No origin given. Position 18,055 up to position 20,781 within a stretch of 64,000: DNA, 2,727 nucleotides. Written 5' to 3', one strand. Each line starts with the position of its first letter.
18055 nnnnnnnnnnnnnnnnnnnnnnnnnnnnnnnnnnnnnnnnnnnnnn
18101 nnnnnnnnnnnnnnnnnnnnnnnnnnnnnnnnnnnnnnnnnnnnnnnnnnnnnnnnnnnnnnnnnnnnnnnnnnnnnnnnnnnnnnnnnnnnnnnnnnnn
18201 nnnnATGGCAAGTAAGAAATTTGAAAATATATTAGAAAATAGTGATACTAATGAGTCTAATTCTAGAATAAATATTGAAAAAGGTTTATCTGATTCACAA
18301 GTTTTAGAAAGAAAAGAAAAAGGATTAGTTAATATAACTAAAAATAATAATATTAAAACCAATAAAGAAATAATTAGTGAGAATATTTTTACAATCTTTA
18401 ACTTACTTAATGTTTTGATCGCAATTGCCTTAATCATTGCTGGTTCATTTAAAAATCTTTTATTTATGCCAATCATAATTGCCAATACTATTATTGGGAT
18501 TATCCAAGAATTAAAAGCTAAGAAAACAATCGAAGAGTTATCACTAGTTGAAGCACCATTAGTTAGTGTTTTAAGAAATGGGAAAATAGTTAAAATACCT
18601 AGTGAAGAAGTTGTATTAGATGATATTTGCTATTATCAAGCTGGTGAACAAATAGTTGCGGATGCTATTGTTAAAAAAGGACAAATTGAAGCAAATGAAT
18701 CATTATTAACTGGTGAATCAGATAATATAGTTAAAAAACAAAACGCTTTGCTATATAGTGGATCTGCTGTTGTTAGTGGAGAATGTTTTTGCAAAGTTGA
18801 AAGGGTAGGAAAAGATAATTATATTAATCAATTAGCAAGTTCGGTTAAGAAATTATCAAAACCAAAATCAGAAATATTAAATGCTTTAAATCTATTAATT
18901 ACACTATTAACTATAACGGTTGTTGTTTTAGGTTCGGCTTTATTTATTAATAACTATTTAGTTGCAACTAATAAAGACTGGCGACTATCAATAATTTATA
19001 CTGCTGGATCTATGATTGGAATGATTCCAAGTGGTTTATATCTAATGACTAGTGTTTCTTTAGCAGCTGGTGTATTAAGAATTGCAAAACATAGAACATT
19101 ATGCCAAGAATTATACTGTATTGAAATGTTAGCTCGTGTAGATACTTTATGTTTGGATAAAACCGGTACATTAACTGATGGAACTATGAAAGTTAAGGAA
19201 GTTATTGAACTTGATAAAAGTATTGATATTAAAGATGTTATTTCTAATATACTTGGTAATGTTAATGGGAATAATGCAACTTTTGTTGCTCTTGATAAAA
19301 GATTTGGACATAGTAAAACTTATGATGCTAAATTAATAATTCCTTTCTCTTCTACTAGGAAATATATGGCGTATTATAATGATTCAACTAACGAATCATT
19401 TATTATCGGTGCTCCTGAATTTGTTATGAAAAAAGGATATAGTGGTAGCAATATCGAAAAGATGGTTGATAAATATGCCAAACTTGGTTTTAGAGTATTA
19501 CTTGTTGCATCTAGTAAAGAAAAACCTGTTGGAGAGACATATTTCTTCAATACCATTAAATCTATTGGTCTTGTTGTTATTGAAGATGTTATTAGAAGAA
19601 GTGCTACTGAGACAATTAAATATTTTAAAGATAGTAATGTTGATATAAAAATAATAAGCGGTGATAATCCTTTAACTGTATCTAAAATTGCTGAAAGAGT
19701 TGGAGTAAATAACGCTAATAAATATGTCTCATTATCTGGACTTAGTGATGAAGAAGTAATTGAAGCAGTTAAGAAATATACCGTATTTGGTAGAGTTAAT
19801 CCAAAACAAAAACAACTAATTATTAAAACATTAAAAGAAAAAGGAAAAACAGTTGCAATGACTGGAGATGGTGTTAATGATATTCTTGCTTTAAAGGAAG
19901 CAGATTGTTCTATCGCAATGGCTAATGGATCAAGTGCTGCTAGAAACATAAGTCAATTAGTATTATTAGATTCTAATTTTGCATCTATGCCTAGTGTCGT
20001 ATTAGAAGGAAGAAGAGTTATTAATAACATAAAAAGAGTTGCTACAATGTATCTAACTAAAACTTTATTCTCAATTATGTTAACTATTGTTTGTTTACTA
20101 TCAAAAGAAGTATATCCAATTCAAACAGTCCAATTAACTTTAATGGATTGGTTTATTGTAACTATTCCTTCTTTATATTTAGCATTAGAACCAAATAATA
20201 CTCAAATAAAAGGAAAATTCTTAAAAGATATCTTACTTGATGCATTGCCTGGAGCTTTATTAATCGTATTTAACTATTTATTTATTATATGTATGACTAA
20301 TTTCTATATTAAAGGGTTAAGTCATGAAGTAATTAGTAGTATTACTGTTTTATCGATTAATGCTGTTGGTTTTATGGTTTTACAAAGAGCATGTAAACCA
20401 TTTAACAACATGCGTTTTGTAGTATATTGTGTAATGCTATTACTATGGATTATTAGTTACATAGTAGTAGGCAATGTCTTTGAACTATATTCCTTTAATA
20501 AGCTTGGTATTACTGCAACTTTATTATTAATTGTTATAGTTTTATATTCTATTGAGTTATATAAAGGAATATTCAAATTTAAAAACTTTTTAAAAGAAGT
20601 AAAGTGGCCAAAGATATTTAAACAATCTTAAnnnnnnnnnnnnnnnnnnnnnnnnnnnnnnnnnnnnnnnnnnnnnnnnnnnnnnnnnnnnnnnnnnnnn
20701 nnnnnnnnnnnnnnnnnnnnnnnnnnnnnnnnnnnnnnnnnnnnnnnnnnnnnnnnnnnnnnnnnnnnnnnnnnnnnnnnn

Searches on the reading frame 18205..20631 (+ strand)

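Call 6: search_protein_families(library=pfam, proteins=[window:18205-20631:+], max_evalue=0.1)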
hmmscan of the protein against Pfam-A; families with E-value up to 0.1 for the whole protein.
window:18205-20631:+ (808 aa): 5 families
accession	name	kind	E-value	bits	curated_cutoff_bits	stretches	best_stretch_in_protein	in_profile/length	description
PF00122.25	E1-E2_ATPase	-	3.7e-40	137.8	28.1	1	118-296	5-181/181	E1-E2 ATPase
PF00702.32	Hydrolase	-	1.3e-21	78.3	26.4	1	312-567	1-191/191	haloacid dehalogenase-like hydrolase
PF08282.18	Hydrolase_3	-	9e-07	29.3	20.9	1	538-591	194-247/255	haloacid dehalogenase-like hydrolase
PF13246.12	Cation_ATPase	-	0.0085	16.5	21.7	1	371-410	44-87/91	Cation transport ATPase (P-type)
PF01978.25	TrmB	-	0.021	15.1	25.6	1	489-531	22-65/68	Sugar-specific transcriptional regulator TrmB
